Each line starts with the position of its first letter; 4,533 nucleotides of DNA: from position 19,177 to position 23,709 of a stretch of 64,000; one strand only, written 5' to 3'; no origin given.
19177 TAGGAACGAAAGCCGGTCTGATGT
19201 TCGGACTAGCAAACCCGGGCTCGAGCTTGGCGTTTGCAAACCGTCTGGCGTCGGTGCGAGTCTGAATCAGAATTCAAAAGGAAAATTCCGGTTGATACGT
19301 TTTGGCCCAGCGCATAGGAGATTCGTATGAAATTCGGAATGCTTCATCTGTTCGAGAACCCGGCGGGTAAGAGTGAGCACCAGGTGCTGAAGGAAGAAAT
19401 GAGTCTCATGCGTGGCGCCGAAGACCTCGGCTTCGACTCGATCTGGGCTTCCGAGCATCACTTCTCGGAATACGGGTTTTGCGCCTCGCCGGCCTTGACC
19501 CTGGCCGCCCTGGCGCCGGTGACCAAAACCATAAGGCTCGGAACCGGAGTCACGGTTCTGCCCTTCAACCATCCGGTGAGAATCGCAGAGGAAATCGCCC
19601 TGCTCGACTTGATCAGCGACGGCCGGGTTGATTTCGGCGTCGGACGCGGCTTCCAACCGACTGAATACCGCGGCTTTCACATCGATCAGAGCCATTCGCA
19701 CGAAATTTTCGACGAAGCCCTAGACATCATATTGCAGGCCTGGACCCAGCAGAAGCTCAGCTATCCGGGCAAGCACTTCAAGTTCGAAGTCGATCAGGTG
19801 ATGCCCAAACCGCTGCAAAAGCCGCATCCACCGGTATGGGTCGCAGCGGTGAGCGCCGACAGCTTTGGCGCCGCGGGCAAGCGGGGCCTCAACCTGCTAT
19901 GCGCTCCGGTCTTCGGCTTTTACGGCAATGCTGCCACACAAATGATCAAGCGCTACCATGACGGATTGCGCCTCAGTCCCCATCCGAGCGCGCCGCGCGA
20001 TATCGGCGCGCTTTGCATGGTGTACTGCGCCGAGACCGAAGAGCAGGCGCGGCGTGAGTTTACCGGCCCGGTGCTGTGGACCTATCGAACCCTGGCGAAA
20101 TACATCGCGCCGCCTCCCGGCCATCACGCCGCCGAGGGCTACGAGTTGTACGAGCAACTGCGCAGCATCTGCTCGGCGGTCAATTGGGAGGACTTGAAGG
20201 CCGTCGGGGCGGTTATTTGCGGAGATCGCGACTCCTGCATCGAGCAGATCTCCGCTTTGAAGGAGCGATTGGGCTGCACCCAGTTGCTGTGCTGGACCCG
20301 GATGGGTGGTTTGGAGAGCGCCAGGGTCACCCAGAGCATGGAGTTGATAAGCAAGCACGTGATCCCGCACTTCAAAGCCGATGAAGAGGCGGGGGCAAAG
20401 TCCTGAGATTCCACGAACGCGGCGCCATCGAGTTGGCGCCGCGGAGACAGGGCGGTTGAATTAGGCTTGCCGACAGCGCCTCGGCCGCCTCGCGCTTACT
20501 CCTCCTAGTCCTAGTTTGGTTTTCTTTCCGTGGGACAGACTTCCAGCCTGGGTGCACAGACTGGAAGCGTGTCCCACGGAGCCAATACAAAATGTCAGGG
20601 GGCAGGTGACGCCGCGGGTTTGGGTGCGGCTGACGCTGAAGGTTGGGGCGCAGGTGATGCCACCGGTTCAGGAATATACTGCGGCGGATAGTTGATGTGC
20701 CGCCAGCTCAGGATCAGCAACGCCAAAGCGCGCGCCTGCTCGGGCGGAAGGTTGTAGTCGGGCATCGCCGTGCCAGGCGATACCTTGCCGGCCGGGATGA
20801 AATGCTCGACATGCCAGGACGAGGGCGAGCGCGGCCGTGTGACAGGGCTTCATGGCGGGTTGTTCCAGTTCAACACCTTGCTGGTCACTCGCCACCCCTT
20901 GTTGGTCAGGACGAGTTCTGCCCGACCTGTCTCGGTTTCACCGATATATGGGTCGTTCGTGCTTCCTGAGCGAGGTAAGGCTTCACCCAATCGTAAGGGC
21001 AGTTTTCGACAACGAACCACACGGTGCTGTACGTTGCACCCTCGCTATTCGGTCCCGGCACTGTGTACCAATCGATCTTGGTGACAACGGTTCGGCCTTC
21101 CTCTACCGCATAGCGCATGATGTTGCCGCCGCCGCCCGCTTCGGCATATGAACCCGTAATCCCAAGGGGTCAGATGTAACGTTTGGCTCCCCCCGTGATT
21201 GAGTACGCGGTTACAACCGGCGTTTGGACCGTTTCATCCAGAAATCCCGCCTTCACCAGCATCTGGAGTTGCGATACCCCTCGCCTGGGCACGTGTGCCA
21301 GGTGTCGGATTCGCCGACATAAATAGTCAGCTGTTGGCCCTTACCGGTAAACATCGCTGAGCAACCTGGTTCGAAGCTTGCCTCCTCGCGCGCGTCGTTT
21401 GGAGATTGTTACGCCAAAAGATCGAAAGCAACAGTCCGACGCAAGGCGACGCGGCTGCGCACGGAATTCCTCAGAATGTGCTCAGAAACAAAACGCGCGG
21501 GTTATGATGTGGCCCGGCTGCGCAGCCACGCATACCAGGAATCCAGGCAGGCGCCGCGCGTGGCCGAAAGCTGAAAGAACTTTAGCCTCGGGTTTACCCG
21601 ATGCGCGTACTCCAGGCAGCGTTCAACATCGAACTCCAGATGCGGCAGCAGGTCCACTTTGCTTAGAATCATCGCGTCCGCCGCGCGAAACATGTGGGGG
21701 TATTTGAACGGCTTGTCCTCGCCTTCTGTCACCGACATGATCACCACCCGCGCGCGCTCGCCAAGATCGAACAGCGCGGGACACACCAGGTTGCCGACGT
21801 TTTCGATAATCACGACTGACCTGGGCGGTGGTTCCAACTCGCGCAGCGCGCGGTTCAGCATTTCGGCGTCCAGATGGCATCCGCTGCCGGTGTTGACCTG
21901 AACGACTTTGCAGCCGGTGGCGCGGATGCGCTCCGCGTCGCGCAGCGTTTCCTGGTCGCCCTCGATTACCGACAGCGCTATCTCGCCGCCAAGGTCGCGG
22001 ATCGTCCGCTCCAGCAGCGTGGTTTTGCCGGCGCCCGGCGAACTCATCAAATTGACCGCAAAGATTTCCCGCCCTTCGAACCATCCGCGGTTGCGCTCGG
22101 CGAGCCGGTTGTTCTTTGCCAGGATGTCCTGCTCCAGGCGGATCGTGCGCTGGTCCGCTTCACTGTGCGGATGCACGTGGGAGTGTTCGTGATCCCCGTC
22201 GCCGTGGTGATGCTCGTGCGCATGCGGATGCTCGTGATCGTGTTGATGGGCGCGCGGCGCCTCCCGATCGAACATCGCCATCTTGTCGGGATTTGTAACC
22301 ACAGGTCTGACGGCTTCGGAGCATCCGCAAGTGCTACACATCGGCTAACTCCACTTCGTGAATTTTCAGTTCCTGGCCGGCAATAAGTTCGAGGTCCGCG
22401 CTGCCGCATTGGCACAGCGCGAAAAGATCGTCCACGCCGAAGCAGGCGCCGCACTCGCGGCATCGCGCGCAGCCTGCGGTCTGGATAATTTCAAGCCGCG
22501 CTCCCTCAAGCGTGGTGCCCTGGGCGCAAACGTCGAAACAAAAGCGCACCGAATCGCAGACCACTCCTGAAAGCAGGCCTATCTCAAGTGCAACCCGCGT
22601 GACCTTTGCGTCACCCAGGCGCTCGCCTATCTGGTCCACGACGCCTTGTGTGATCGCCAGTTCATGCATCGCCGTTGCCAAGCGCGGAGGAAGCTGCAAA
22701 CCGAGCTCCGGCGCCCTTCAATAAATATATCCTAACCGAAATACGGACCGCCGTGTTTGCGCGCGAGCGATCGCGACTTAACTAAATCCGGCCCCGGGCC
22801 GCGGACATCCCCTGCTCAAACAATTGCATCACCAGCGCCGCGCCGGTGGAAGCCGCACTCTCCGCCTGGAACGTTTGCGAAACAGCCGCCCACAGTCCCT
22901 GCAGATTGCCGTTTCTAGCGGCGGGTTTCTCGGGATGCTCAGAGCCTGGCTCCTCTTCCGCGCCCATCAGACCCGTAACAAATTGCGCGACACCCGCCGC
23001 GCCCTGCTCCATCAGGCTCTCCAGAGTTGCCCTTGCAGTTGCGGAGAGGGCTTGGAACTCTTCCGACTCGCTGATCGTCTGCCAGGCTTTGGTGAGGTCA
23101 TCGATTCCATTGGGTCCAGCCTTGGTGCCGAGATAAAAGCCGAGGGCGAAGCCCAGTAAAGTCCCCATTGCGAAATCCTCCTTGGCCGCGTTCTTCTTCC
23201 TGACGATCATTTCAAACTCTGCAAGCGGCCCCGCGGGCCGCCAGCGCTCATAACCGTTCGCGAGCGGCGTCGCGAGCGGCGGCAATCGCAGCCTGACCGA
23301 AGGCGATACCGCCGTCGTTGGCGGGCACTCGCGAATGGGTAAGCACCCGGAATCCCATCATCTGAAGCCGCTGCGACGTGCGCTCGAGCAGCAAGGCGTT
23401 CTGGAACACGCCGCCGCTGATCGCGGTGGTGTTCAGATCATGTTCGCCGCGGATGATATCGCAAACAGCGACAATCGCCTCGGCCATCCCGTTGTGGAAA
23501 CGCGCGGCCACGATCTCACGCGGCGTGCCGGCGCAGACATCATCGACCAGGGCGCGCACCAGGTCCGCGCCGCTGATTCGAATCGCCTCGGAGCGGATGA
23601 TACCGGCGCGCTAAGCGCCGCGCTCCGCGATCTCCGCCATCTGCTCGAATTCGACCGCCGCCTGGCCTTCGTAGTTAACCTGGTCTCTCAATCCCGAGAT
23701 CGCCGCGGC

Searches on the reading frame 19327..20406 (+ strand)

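Call 56: search_protein_families(library=pfam, proteins=[window:19327-20406:+], max_evalue=0.001)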
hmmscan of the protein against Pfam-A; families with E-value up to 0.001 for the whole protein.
window:19327-20406:+ (359 aa): 1 family
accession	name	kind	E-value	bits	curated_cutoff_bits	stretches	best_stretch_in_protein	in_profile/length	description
PF00296.26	Bac_luciferase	-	3.4e-66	224.2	27.9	1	1-316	1-311/314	Luciferase-like monooxygenase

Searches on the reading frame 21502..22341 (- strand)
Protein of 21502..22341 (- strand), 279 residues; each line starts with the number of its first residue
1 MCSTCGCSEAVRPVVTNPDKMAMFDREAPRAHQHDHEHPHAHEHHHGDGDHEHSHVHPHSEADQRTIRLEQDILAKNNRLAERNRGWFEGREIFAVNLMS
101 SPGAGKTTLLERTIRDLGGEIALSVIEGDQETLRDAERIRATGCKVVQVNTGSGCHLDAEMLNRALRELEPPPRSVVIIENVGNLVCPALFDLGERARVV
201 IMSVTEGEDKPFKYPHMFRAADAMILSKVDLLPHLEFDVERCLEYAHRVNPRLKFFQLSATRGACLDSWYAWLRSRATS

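Call 10: search_protein_families(library=pfam, proteins=[window:21502-22341:-], max_evalue=0.001)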
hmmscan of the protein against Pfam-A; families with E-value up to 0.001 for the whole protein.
window:21502-22341:- (279 aa): 1 family
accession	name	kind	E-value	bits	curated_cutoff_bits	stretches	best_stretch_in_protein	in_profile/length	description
PF02492.25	cobW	-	7.2e-23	81.5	20.7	1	96-256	3-179/180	CobW/HypB/UreG, nucleotide-binding domain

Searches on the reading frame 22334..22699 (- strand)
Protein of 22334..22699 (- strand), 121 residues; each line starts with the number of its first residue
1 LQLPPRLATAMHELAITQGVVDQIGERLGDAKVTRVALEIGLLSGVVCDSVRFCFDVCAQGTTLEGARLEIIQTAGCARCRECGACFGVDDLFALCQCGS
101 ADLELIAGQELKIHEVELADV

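Call 10: search_protein_families(library=pfam, proteins=[window:22334-22699:-], max_evalue=0.001)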
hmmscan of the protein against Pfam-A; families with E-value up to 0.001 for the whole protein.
window:22334-22699:- (121 aa): 1 family
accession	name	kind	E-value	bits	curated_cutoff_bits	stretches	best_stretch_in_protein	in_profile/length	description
PF01155.25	HypA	-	1.9e-27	96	28.9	1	11-117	1-111/112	Hydrogenase/urease nickel incorporation, metallochaperone, hypA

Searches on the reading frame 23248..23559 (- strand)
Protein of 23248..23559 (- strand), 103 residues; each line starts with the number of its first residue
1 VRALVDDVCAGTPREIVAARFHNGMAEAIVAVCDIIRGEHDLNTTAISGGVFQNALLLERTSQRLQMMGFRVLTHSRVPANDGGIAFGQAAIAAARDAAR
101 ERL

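Call 10: search_protein_families(library=pfam, proteins=[window:23248-23559:-], max_evalue=0.001)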
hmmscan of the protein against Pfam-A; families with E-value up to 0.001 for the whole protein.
window:23248-23559:- (103 aa): 1 family
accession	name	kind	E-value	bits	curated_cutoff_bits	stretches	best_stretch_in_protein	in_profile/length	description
PF22521.2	HypF_C_2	-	6.2e-27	95.4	27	1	2-89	154-241/241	Carbamoyltransferase, Kae1-like Domain, second subdomain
